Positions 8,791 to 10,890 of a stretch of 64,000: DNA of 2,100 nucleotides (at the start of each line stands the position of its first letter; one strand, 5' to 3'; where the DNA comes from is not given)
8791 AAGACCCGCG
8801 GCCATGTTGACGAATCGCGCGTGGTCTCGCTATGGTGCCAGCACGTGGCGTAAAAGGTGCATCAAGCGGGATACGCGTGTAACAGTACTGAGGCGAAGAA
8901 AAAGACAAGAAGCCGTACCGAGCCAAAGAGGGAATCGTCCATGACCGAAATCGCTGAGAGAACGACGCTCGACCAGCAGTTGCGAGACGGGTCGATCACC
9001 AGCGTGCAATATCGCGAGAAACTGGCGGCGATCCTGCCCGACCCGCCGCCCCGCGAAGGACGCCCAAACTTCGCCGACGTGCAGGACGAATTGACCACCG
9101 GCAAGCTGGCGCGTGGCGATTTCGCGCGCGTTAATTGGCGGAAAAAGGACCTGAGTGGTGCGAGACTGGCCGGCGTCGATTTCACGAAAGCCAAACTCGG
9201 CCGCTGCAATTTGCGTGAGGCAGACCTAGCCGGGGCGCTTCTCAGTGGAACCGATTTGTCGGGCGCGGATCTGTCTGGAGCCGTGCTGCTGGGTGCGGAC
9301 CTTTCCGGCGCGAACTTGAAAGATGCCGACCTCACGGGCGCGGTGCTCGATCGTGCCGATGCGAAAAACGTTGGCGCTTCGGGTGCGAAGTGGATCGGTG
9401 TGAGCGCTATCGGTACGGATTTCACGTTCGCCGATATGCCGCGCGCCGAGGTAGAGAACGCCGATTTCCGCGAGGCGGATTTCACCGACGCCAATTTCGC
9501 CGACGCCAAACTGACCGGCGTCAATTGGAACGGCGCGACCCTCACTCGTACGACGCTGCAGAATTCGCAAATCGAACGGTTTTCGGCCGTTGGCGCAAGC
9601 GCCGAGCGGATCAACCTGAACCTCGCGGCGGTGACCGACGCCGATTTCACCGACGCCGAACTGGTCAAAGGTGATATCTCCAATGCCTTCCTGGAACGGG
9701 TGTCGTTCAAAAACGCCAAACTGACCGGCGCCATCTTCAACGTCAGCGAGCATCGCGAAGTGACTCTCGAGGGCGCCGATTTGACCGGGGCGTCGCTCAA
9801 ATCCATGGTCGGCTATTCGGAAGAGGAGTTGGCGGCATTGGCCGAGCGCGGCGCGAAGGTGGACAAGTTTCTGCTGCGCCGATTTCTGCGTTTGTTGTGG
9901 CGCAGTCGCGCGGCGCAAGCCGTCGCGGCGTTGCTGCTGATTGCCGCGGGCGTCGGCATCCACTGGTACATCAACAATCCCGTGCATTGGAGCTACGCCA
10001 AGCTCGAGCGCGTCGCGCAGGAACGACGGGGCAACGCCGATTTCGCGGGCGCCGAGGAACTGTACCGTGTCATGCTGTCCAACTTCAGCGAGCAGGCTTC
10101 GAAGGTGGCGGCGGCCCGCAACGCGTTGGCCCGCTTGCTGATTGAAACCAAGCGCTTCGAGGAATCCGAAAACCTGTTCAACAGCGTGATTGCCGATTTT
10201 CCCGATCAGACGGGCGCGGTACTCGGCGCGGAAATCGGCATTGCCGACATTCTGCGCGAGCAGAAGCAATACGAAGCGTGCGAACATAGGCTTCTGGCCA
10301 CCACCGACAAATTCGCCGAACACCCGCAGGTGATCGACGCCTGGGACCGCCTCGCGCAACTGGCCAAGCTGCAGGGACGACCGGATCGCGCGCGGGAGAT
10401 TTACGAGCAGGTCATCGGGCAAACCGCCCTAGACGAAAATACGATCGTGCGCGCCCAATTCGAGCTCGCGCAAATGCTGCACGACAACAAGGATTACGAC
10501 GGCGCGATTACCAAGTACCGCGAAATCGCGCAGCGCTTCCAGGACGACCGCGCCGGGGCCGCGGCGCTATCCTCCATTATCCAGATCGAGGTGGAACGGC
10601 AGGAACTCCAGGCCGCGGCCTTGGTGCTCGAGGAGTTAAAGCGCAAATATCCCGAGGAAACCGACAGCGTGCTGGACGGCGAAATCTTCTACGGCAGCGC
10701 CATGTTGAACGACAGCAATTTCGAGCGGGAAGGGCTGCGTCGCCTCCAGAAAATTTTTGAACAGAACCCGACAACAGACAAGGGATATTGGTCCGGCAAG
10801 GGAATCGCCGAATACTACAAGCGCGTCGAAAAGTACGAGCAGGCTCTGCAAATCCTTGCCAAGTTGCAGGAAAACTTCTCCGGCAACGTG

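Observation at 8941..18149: Operon of a 2091-aa pentapeptide-repeat/TM/TPR giant protein, a membrane SGNH hydrolase and a secreted helical protein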

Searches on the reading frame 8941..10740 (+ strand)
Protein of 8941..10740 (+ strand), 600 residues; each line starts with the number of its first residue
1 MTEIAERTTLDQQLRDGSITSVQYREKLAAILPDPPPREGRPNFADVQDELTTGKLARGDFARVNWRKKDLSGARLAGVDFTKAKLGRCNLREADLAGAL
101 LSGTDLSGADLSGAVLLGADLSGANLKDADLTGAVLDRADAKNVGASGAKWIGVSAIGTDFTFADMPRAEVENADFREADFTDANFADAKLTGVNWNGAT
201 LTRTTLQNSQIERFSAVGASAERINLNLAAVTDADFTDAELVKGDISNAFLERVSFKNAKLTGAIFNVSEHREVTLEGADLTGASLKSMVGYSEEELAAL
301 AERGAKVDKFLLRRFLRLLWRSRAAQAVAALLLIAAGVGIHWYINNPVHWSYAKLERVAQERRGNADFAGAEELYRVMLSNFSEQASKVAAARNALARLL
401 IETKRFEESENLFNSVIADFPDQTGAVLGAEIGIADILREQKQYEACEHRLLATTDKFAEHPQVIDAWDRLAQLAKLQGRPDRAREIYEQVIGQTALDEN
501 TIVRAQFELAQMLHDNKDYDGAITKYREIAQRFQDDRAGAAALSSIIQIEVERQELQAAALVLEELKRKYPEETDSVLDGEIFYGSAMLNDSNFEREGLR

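Call 66: search_protein_representatives(protein=window:8941-10740:+)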
Query: 600 residues. Proteins with E-value up to 0.001 (for the whole library): 94966; up to 1e-10: 23573; up to 1e-30: 525. The best 150 are listed.
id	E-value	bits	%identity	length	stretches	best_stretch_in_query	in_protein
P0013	2.3e-289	977.2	36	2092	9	6-599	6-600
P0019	8.5e-242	820.2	32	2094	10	7-598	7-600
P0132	1.1e-180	618.5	28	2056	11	46-595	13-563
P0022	2.4e-150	518.3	28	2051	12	46-582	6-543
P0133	8.2e-145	500.1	32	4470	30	87-265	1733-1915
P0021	3.9e-132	458.2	27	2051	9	55-586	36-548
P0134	1.6e-120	419.9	48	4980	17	69-206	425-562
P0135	4.6e-120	418.4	29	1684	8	1-588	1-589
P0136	2.8e-94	333.3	33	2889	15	92-277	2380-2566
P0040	3.3e-89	316.5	42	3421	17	68-202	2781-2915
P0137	5.9e-88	312.4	28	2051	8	49-582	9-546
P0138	1.1e-86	308.3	25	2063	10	57-577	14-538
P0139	6.4e-86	305.7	32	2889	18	67-264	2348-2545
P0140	1.2e-82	294.9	43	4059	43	75-266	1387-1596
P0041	7.9e-81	288.9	44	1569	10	62-181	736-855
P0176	1.9e-48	182.0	38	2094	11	58-146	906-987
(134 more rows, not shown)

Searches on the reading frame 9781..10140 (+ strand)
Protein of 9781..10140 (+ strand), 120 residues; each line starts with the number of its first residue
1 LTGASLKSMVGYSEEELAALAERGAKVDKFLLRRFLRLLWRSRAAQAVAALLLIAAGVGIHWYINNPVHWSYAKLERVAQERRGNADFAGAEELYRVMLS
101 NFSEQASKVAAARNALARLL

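Call 94: search_protein_families(library=pfam, proteins=[window:9781-10140:+], max_evalue=10)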
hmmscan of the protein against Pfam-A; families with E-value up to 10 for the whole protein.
window:9781-10140:+ (120 aa): 2 families
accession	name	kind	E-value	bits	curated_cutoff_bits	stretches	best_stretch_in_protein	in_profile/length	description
PF04227.17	Indigoidine_A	-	0.034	13.9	25.2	1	8-61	57-111/291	Indigoidine synthase A like protein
PF02706.20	Wzz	-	0.17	12.6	25.5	1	32-84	5-55/91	Chain length determinant protein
